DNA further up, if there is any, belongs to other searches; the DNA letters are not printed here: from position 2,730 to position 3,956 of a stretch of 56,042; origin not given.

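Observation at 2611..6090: Translationally coupled ACP / CFA-synthase-like methyltransferase / fatty-acyl-AMP-ligase / alpha/beta-hydrolase cassette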

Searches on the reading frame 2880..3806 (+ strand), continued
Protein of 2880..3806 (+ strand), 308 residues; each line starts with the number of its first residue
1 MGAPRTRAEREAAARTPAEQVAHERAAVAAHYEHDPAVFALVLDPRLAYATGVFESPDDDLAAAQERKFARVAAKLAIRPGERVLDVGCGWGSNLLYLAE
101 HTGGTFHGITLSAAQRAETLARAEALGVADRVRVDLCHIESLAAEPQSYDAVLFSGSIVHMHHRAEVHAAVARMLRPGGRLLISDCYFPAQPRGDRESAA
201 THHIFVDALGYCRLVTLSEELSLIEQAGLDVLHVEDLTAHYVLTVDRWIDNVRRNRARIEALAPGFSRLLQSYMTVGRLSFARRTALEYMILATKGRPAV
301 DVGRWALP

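Call 81: find_homologous_proteins(query=P0080, max_evalue=1e-60)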
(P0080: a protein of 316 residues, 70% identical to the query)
Query P0080 (316 aa): 364 proteins with E <= 1e-60 among 8000 candidates; the best 120 are listed.
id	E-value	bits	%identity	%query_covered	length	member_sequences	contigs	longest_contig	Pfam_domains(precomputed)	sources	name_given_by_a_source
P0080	1.9e-209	713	100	100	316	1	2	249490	PF07021.19,PF13847.13,PF13489.13,PF02353.27,PF05175.21,PF13649.13,PF01209.25,PF08241.19,PF08242.19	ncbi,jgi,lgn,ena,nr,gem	ncbi:MAG TPA: class I SAM-dependent methyltransferase [Myxococcaceae bacterium]|nr:class I SAM-depen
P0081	5.3e-206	701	98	100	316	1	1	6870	PF07021.19,PF13847.13,PF13489.13,PF02353.27,PF05175.21,PF13649.13,PF01209.25,PF08241.19,PF08242.19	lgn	-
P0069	2.2e-200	683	95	100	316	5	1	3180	PF07021.19,PF13847.13,PF13489.13,PF02353.27,PF05175.21,PF13649.13,PF01209.25,PF08241.19,PF08242.19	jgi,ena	-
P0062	4.3e-191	652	90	100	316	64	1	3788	PF07021.19,PF13847.13,PF13489.13,PF02353.27,PF13649.13,PF01209.25,PF08241.19,PF08242.19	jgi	jgi:cyclopropane-fatty-acyl-phospholipid synthase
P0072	3.7e-188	643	89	100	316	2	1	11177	PF07021.19,PF13847.13,PF13489.13,PF08003.18,PF02353.27,PF05175.21,PF13649.13,PF01209.25,PF08241.19,PF08242.19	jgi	jgi:cyclopropane-fatty-acyl-phospholipid synthase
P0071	2.3e-184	630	88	100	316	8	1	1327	PF07021.19,PF13847.13,PF13489.13,PF02353.27,PF05175.21,PF13649.13,PF01209.25,PF08241.19,PF08242.19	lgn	-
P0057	3.3e-184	630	89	98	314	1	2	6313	PF07021.19,PF13847.13,PF13489.13,PF02353.27,PF05175.21,PF13649.13,PF01209.25,PF08241.19,PF08242.19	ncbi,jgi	jgi:cyclopropane-fatty-acyl-phospholipid synthase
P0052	6.0e-184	629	88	98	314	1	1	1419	PF07021.19,PF13847.13,PF13489.13,PF02353.27,PF05175.21,PF13649.13,PF01728.26,PF01209.25,PF08241.19,PF08242.19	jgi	jgi:cyclopropane-fatty-acyl-phospholipid synthase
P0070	7.7e-183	625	87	100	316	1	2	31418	PF07021.19,PF13847.13,PF13489.13,PF02353.27,PF13649.13,PF01209.25,PF08241.19,PF08242.19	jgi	jgi:cyclopropane-fatty-acyl-phospholipid synthase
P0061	4.8e-182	623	88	98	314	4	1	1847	PF07021.19,PF13847.13,PF13489.13,PF02353.27,PF05175.21,PF13649.13,PF01728.26,PF01209.25,PF08241.19,PF08242.19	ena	-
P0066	6.0e-180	616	84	100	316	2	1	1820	PF07021.19,PF13847.13,PF13489.13,PF02353.27,PF13649.13,PF01209.25,PF08241.19,PF08242.19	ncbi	-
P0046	3.5e-176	603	86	98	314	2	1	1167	PF07021.19,PF13847.13,PF13489.13,PF02353.27,PF05175.21,PF13649.13,PF01209.25,PF08241.19,PF08242.19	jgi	jgi:cyclopropane-fatty-acyl-phospholipid synthase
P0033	1.7e-166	572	80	98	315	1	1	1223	PF07021.19,PF13847.13,PF13489.13,PF08003.18,PF02353.27,PF05175.21,PF13649.13,PF01209.25,PF08241.19,PF08242.19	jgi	jgi:cyclopropane-fatty-acyl-phospholipid synthase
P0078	1.4e-164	565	80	98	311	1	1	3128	PF07021.19,PF13847.13,PF13489.13,PF02353.27,PF13649.13,PF01209.25,PF08241.19,PF08242.19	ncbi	-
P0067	6.6e-164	563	81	98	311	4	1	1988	PF07021.19,PF13847.13,PF13489.13,PF08003.18,PF02353.27,PF05175.21,PF13649.13,PF01209.25,PF08241.19,PF08242.19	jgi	jgi:cyclopropane-fatty-acyl-phospholipid synthase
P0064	1.6e-163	562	81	98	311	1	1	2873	PF07021.19,PF13847.13,PF13489.13,PF08003.18,PF02353.27,PF05175.21,PF13649.13,PF01209.25,PF08241.19,PF08242.19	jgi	jgi:cyclopropane-fatty-acyl-phospholipid synthase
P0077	2.7e-163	561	79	98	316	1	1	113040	PF07021.19,PF13847.13,PF13489.13,PF02353.27,PF13649.13,PF01209.25,PF08241.19,PF08242.19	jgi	jgi:cyclopropane-fatty-acyl-phospholipid synthase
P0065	1.0e-158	546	75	99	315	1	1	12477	PF07021.19,PF13847.13,PF13489.13,PF02353.27,PF13649.13,PF01209.25,PF08241.19,PF08242.19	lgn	-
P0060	4.9e-155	534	75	99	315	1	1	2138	PF07021.19,PF13847.13,PF13489.13,PF02353.27,PF13649.13,PF08241.19,PF08242.19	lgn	-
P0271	1.0e-146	507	71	99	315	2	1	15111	PF13847.13,PF13489.13,PF02353.27,PF13649.13,PF08241.19,PF08242.19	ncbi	-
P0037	2.0e-144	499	73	97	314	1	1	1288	PF07021.19,PF13847.13,PF13489.13,PF02353.27,PF13649.13,PF01209.25,PF08241.19,PF08242.19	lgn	-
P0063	2.7e-144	499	74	95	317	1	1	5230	PF07021.19,PF13847.13,PF13489.13,PF02353.27,PF13649.13,PF01728.26,PF08241.19,PF08242.19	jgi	jgi:cyclopropane-fatty-acyl-phospholipid synthase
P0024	3.4e-144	498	73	97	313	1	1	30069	PF07021.19,PF13847.13,PF13489.13,PF02353.27,PF13649.13,PF01209.25,PF08241.19,PF08242.19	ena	-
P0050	5.9e-143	494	72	97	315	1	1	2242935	PF07021.19,PF13847.13,PF13489.13,PF02353.27,PF13649.13,PF08241.19,PF08242.19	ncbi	ncbi:SAM-dependent methyltransferase [Nannocystaceae bacterium ST9]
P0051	6.8e-143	494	73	95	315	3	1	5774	PF07021.19,PF13847.13,PF13489.13,PF02353.27,PF13649.13,PF01209.25,PF08241.19,PF08242.19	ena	-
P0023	1.2e-142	493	70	99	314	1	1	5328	PF07021.19,PF13847.13,PF13489.13,PF02353.27,PF13649.13,PF01209.25,PF08241.19,PF08242.19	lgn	-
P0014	1.9e-142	493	73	96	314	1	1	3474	PF07021.19,PF13847.13,PF13489.13,PF02353.27,PF13649.13,PF01209.25,PF08241.19,PF08242.19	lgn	-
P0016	2.0e-142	493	70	98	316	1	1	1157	PF07021.19,PF13847.13,PF13489.13,PF02353.27,PF13649.13,PF01209.25,PF08241.19,PF08242.19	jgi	jgi:cyclopropane-fatty-acyl-phospholipid synthase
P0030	2.8e-142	492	74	95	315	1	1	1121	PF07021.19,PF13847.13,PF13489.13,PF02353.27,PF13649.13,PF08241.19,PF08242.19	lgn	-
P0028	3.9e-142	492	73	96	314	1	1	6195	PF07021.19,PF13847.13,PF13489.13,PF02353.27,PF13649.13,PF08241.19,PF08242.19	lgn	-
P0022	2.4e-141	489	73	96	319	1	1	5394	PF07021.19,PF13847.13,PF13489.13,PF02353.27,PF13649.13,PF01209.25,PF08241.19,PF08242.19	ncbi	-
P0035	6.3e-141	488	71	98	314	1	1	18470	PF07021.19,PF13847.13,PF13489.13,PF02353.27,PF13649.13,PF01209.25,PF08241.19,PF08242.19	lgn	-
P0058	1.3e-140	487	73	95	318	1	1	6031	PF07021.19,PF13847.13,PF13489.13,PF08003.18,PF02353.27,PF13649.13,PF01728.26,PF01209.25,PF08241.19,PF08242.19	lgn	-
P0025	2.1e-140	486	72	95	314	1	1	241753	PF07021.19,PF13847.13,PF13489.13,PF02353.27,PF13649.13,PF08241.19,PF08242.19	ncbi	ncbi:MAG: class I SAM-dependent methyltransferase [Nannocystaceae bacterium]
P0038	2.3e-140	486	72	95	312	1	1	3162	PF07021.19,PF13847.13,PF13489.13,PF02353.27,PF13649.13,PF08241.19,PF08242.19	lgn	-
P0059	4.0e-140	485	71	95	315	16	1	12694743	PF07021.19,PF13847.13,PF13489.13,PF02353.27,PF13649.13,PF01209.25,PF08241.19,PF08242.19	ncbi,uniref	ncbi:SAM-dependent methyltransferase [Nannocystis pusilla]|uniref:SAM-dependent methyltransferase n=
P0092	3.1e-139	482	71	94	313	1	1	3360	PF07021.19,PF13847.13,PF13489.13,PF02353.27,PF13649.13,PF01209.25,PF08241.19,PF08242.19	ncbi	-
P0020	3.3e-139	482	70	98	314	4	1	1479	PF07021.19,PF13847.13,PF13489.13,PF08003.18,PF02353.27,PF13649.13,PF01209.25,PF08241.19,PF08242.19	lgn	-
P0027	3.5e-139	482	72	96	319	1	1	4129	PF13847.13,PF13489.13,PF02353.27,PF13649.13,PF01728.26,PF01209.25,PF08241.19,PF08242.19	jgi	jgi:cyclopropane-fatty-acyl-phospholipid synthase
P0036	5.1e-139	481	71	96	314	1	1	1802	PF07021.19,PF13847.13,PF13489.13,PF02353.27,PF13649.13,PF01209.25,PF08241.19,PF08242.19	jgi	jgi:cyclopropane-fatty-acyl-phospholipid synthase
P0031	5.5e-139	481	71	96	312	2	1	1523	PF07021.19,PF13847.13,PF13489.13,PF02353.27,PF13649.13,PF08241.19,PF08242.19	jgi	jgi:cyclopropane-fatty-acyl-phospholipid synthase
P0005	1.2e-138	480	71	97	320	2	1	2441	PF07021.19,PF13847.13,PF13489.13,PF02353.27,PF13649.13,PF08241.19,PF08242.19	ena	-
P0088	1.5e-138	480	74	92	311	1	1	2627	PF07021.19,PF13847.13,PF13489.13,PF02353.27,PF13649.13,PF08241.19,PF08242.19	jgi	jgi:cyclopropane-fatty-acyl-phospholipid synthase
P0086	2.8e-138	479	73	92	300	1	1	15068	PF13847.13,PF13489.13,PF02353.27,PF13649.13,PF08241.19,PF08242.19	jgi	jgi:cyclopropane-fatty-acyl-phospholipid synthase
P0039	2.8e-138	479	70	97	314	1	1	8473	PF07021.19,PF13847.13,PF13489.13,PF08003.18,PF02353.27,PF13649.13,PF01209.25,PF08241.19,PF08242.19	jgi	jgi:cyclopropane-fatty-acyl-phospholipid synthase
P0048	3.2e-138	479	70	97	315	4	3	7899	PF07021.19,PF13847.13,PF13489.13,PF02353.27,PF13649.13,PF01209.25,PF08241.19,PF08242.19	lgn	-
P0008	3.4e-138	479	72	97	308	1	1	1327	PF07021.19,PF13847.13,PF13489.13,PF02353.27,PF13649.13,PF01209.25,PF08241.19,PF08242.19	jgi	jgi:cyclopropane-fatty-acyl-phospholipid synthase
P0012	3.7e-138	479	72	95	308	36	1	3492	PF07021.19,PF13847.13,PF13489.13,PF02353.27,PF13649.13,PF01209.25,PF08241.19,PF08242.19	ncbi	-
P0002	4.4e-138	478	72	91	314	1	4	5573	PF13847.13,PF13489.13,PF02353.27,PF13649.13,PF01209.25,PF08241.19,PF08242.19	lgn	-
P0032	4.6e-138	478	72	95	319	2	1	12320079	PF07021.19,PF13847.13,PF13489.13,PF02353.27,PF13649.13,PF08241.19,PF08242.19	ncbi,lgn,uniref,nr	ncbi:SAM-dependent methyltransferase [Polyangium aurulentum]|uniref:SAM-dependent methyltransferase 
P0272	8.5e-138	477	69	96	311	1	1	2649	PF13847.13,PF13489.13,PF02353.27,PF13649.13,PF08241.19,PF08242.19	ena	-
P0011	1.2e-137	477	71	95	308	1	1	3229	PF07021.19,PF13847.13,PF13489.13,PF02353.27,PF13649.13,PF08241.19,PF08242.19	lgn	-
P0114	2.2e-137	476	72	91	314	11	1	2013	PF07021.19,PF13847.13,PF13489.13,PF02353.27,PF13649.13,PF01209.25,PF08241.19,PF08242.19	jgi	jgi:cyclopropane-fatty-acyl-phospholipid synthase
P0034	3.1e-137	475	69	97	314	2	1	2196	PF07021.19,PF13847.13,PF13489.13,PF02353.27,PF13649.13,PF08241.19,PF08242.19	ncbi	-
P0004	3.4e-137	475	71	91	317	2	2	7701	PF13847.13,PF13489.13,PF02353.27,PF13649.13,PF08241.19,PF08242.19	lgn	-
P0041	4.3e-137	475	69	99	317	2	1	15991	PF07021.19,PF13847.13,PF13489.13,PF02353.27,PF13649.13,PF01209.25,PF08241.19,PF08242.19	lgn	-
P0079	1.0e-136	474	74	91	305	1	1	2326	PF07021.19,PF13847.13,PF13489.13,PF02353.27,PF13649.13,PF01209.25,PF08241.19,PF08242.19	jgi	-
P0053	1.2e-136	474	71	96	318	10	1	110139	PF07021.19,PF13847.13,PF13489.13,PF08003.18,PF02353.27,PF13649.13,PF01728.26,PF01209.25,PF08241.19,PF08242.19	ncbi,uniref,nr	ncbi:SAM-dependent methyltransferase [Polyangium sorediatum]|uniref:Class I SAM-dependent methyltran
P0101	1.8e-136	473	70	95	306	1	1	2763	PF07021.19,PF13847.13,PF13489.13,PF02353.27,PF13649.13,PF01209.25,PF08241.19,PF08242.19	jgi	jgi:cyclopropane-fatty-acyl-phospholipid synthase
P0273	2.7e-136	472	73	88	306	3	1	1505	PF07021.19,PF13847.13,PF13489.13,PF02353.27,PF13649.13,PF01728.26,PF01209.25,PF08241.19,PF08242.19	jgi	-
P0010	3.9e-136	472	70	97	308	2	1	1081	PF07021.19,PF13847.13,PF13489.13,PF02353.27,PF13649.13,PF08241.19,PF08242.19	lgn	-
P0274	4.5e-136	472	71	91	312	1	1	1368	PF07021.19,PF13847.13,PF13489.13,PF02353.27,PF13649.13,PF03141.23,PF01209.25,PF08241.19,PF08242.19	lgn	-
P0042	4.7e-136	472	71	95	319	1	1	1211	PF07021.19,PF13847.13,PF13489.13,PF02353.27,PF13649.13,PF01209.25,PF08241.19,PF08242.19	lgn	-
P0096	6.7e-136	471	68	97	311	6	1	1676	PF13847.13,PF13489.13,PF02353.27,PF13649.13,PF08241.19,PF08242.19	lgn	-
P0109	6.8e-136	471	72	92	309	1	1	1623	PF07021.19,PF13847.13,PF13489.13,PF02353.27,PF13649.13,PF01209.25,PF08241.19,PF08242.19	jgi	jgi:cyclopropane-fatty-acyl-phospholipid synthase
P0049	1.2e-135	470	70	97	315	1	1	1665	PF07021.19,PF13847.13,PF13489.13,PF02353.27,PF13649.13,PF08241.19,PF08242.19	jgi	jgi:cyclopropane-fatty-acyl-phospholipid synthase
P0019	1.7e-135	470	70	95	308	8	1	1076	PF07021.19,PF13847.13,PF13489.13,PF02353.27,PF13649.13,PF08241.19,PF08242.19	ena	-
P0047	1.8e-135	470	69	96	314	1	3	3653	PF07021.19,PF13847.13,PF13489.13,PF02353.27,PF13649.13,PF08241.19,PF08242.19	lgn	-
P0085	3.8e-135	469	72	93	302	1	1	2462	PF13847.13,PF13489.13,PF02353.27,PF13649.13,PF01209.25,PF08241.19,PF08242.19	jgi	jgi:cyclopropane-fatty-acyl-phospholipid synthase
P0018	4.3e-135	468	70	95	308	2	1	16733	PF07021.19,PF13847.13,PF13489.13,PF02353.27,PF13649.13,PF01209.25,PF08241.19,PF08242.19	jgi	jgi:cyclopropane-fatty-acyl-phospholipid synthase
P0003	5.4e-135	468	70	95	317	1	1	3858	PF07021.19,PF13847.13,PF13489.13,PF02353.27,PF13649.13,PF08241.19,PF08242.19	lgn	-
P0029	5.5e-135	468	69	97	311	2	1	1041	PF13847.13,PF13489.13,PF02353.27,PF13649.13,PF08241.19,PF08242.19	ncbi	-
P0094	6.5e-135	468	67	96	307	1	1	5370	PF07021.19,PF13847.13,PF13489.13,PF02353.27,PF13649.13,PF01209.25,PF08241.19,PF08242.19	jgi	jgi:cyclopropane-fatty-acyl-phospholipid synthase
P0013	7.7e-135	468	69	95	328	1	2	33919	PF07021.19,PF13847.13,PF13489.13,PF02353.27,PF13649.13,PF01209.25,PF08241.19,PF08242.19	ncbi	ncbi:MAG: class I SAM-dependent methyltransferase [Polyangiaceae bacterium]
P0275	1.4e-134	467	70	95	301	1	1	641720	PF07021.19,PF13847.13,PF13489.13,PF02353.27,PF13649.13,PF01728.26,PF01209.25,PF08241.19,PF08242.19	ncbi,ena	-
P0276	5.8e-134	465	66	97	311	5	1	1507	PF13847.13,PF13489.13,PF02353.27,PF13649.13,PF08241.19,PF08242.19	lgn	-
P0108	6.1e-134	465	70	93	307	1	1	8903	PF13847.13,PF13489.13,PF02353.27,PF13649.13,PF08241.19,PF08242.19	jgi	jgi:cyclopropane-fatty-acyl-phospholipid synthase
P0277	8.3e-134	464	70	92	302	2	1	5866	PF07021.19,PF13847.13,PF13489.13,PF02353.27,PF05175.21,PF13649.13,PF01209.25,PF08241.19,PF08242.19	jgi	jgi:cyclopropane-fatty-acyl-phospholipid synthase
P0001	8.8e-134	464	71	95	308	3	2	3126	PF07021.19,PF13847.13,PF13489.13,PF02353.27,PF13649.13,PF08241.19,PF08242.19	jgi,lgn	jgi:cyclopropane-fatty-acyl-phospholipid synthase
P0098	9.2e-134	464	72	92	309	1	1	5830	PF13847.13,PF13489.13,PF02353.27,PF13649.13,PF01209.25,PF08241.19,PF08242.19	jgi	jgi:cyclopropane-fatty-acyl-phospholipid synthase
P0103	2.3e-133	463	71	94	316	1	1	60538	PF07021.19,PF13847.13,PF13489.13,PF02353.27,PF13649.13,PF01209.25,PF08241.19,PF08242.19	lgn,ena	-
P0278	3.6e-133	462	67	96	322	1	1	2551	PF07021.19,PF13847.13,PF13489.13,PF02353.27,PF13649.13,PF08241.19,PF08242.19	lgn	-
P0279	5.5e-133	462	71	92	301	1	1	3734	PF07021.19,PF13847.13,PF13489.13,PF02353.27,PF13649.13,PF01209.25,PF08241.19,PF08242.19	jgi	jgi:cyclopropane-fatty-acyl-phospholipid synthase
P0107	6.7e-133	461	70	94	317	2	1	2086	PF07021.19,PF13847.13,PF13489.13,PF02353.27,PF13649.13,PF01209.25,PF08241.19,PF08242.19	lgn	-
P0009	8.5e-133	461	69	97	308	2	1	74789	PF07021.19,PF13847.13,PF13489.13,PF08003.18,PF02353.27,PF13649.13,PF01209.25,PF08241.19,PF08242.19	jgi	jgi:cyclopropane-fatty-acyl-phospholipid synthase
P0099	1.3e-132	460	71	91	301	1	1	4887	PF07021.19,PF13847.13,PF13489.13,PF02353.27,PF13649.13,PF01209.25,PF08241.19,PF08242.19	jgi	jgi:cyclopropane-fatty-acyl-phospholipid synthase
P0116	2.6e-132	459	65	96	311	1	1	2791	PF07021.19,PF13847.13,PF13489.13,PF02353.27,PF13649.13,PF01209.25,PF08241.19,PF08242.19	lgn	-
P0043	2.8e-132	459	70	95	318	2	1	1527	PF07021.19,PF13847.13,PF13489.13,PF02353.27,PF13649.13,PF01728.26,PF01209.25,PF08241.19,PF08242.19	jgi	jgi:cyclopropane-fatty-acyl-phospholipid synthase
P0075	3.0e-132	459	67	98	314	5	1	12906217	PF07021.19,PF13847.13,PF13489.13,PF02353.27,PF13649.13,PF08241.19,PF08242.19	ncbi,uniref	ncbi:SAM-dependent methyltransferase [Sorangium sp. So ce363]|uniref:SAM-dependent methyltransferase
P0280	3.5e-132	459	65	97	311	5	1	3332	PF13847.13,PF13489.13,PF02353.27,PF13649.13,PF08241.19,PF08242.19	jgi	jgi:cyclopropane-fatty-acyl-phospholipid synthase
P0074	3.8e-132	459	68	96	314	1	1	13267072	PF07021.19,PF13847.13,PF13489.13,PF02353.27,PF13649.13,PF08241.19,PF08242.19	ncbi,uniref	ncbi:SAM-dependent methyltransferase [Sorangium sp. So ce117]|uniref:SAM-dependent methyltransferase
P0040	5.2e-132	458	67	96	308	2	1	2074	PF07021.19,PF13847.13,PF13489.13,PF02353.27,PF13649.13,PF01209.25,PF08241.19,PF08242.19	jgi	jgi:cyclopropane-fatty-acyl-phospholipid synthase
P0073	7.0e-132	458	67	97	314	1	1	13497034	PF07021.19,PF13847.13,PF13489.13,PF02353.27,PF13649.13,PF08241.19,PF08242.19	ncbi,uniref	ncbi:class I SAM-dependent methyltransferase [Sorangium sp. So ce726]|uniref:SAM-dependent methyltra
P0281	1.2e-131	457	71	91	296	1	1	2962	PF07021.19,PF13847.13,PF13489.13,PF02353.27,PF13649.13,PF01728.26,PF01209.25,PF08241.19,PF08242.19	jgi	jgi:cyclopropane-fatty-acyl-phospholipid synthase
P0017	2.0e-131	456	68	97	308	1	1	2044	PF07021.19,PF13847.13,PF13489.13,PF02353.27,PF13649.13,PF08241.19,PF08242.19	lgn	-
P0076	2.1e-131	456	67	98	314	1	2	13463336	PF07021.19,PF13847.13,PF13489.13,PF02353.27,PF13649.13,PF08241.19,PF08242.19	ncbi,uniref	ncbi:class I SAM-dependent methyltransferase [Sorangium sp. So ce302]|uniref:SAM-dependent methyltra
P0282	2.3e-131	456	66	96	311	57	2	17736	PF13847.13,PF13489.13,PF02353.27,PF13649.13,PF08241.19,PF08242.19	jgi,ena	jgi:cyclopropane-fatty-acyl-phospholipid synthase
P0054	2.5e-131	456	68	95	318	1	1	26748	PF07021.19,PF13847.13,PF13489.13,PF08003.18,PF02353.27,PF13649.13,PF08241.19,PF08242.19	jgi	jgi:cyclopropane-fatty-acyl-phospholipid synthase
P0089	2.8e-131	456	70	94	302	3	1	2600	PF13847.13,PF13489.13,PF02353.27,PF13649.13,PF01209.25,PF08241.19,PF08242.19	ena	-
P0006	5.4e-131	455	68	97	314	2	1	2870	PF13847.13,PF13489.13,PF02353.27,PF13649.13,PF01209.25,PF08241.19,PF08242.19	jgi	jgi:cyclopropane-fatty-acyl-phospholipid synthase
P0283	1.0e-130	454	67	96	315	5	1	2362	PF07021.19,PF13847.13,PF13489.13,PF02353.27,PF13649.13,PF08241.19,PF08242.19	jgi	jgi:cyclopropane-fatty-acyl-phospholipid synthase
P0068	1.2e-130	454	68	98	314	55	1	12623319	PF07021.19,PF13847.13,PF13489.13,PF02353.27,PF13649.13,PF08241.19,PF08242.19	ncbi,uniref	ncbi:SAM-dependent methyltransferase [Sorangium sp. So ce406]|uniref:SAM-dependent methyltransferase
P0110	1.3e-130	454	64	98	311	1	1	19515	PF13847.13,PF13489.13,PF02353.27,PF13649.13,PF01209.25,PF08241.19,PF08242.19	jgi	jgi:cyclopropane-fatty-acyl-phospholipid synthase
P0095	1.7e-130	453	69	94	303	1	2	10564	PF13847.13,PF13489.13,PF02353.27,PF13649.13,PF08241.19,PF08242.19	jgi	jgi:cyclopropane-fatty-acyl-phospholipid synthase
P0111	2.0e-130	453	68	96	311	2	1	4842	PF07021.19,PF13847.13,PF13489.13,PF02353.27,PF13649.13,PF01209.25,PF08241.19,PF08242.19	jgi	jgi:cyclopropane-fatty-acyl-phospholipid synthase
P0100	2.3e-130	453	65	96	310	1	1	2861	PF07021.19,PF13847.13,PF13489.13,PF02353.27,PF13649.13,PF01209.25,PF08241.19,PF08242.19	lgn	-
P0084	2.6e-130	453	67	98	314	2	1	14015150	PF07021.19,PF13847.13,PF13489.13,PF02353.27,PF13649.13,PF08241.19,PF08242.19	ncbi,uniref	ncbi:SAM-dependent methyltransferase [Sorangium sp. So ce131]|uniref:SAM-dependent methyltransferase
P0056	3.4e-130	452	65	97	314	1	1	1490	PF13847.13,PF13489.13,PF02353.27,PF13649.13,PF01209.25,PF08241.19,PF08242.19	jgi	jgi:cyclopropane-fatty-acyl-phospholipid synthase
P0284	3.5e-130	452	65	97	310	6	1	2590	PF13847.13,PF13489.13,PF02353.27,PF13649.13,PF01209.25,PF08241.19,PF08242.19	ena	-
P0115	3.6e-130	452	68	92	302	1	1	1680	PF07021.19,PF13847.13,PF13489.13,PF02353.27,PF05175.21,PF13649.13,PF01209.25,PF08241.19,PF08242.19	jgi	jgi:cyclopropane-fatty-acyl-phospholipid synthase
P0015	5.7e-130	452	68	95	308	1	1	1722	PF07021.19,PF13847.13,PF13489.13,PF02353.27,PF13649.13,PF08241.19,PF08242.19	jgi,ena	-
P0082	6.1e-130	452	66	98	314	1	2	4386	PF07021.19,PF13847.13,PF13489.13,PF02353.27,PF13649.13,PF08241.19,PF08242.19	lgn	-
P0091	6.2e-130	451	64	95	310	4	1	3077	PF13847.13,PF13489.13,PF08003.18,PF02353.27,PF05175.21,PF13649.13,PF01209.25,PF08241.19,PF08242.19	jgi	jgi:cyclopropane-fatty-acyl-phospholipid synthase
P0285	6.7e-130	451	69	91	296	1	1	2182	PF07021.19,PF13847.13,PF13489.13,PF02353.27,PF05175.21,PF13649.13,PF01728.26,PF01209.25,PF08241.19,PF08242.19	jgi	jgi:cyclopropane-fatty-acyl-phospholipid synthase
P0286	1.3e-129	450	64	96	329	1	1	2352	PF13847.13,PF13489.13,PF02353.27,PF13649.13,PF01209.25,PF08241.19,PF08242.19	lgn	-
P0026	1.4e-129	450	67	95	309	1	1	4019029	PF07021.19,PF13847.13,PF13489.13,PF02353.27,PF13649.13,PF01209.25,PF08241.19,PF08242.19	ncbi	ncbi:MAG: class I SAM-dependent methyltransferase [Minicystis sp.]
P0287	2.0e-129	450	65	96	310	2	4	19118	PF13847.13,PF13489.13,PF02353.27,PF13649.13,PF01209.25,PF08241.19,PF08242.19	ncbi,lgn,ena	-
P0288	2.3e-129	450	68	91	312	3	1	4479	PF07021.19,PF13847.13,PF13489.13,PF02353.27,PF13649.13,PF01209.25,PF08241.19,PF08242.19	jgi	jgi:cyclopropane-fatty-acyl-phospholipid synthase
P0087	3.8e-129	449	67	90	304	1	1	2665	PF07021.19,PF13847.13,PF13489.13,PF02353.27,PF13649.13,PF08241.19,PF08242.19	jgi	jgi:cyclopropane-fatty-acyl-phospholipid synthase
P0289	4.3e-129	449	65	96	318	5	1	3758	PF07021.19,PF13847.13,PF13489.13,PF02353.27,PF05175.21,PF13649.13,PF01209.25,PF08241.19,PF08242.19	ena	-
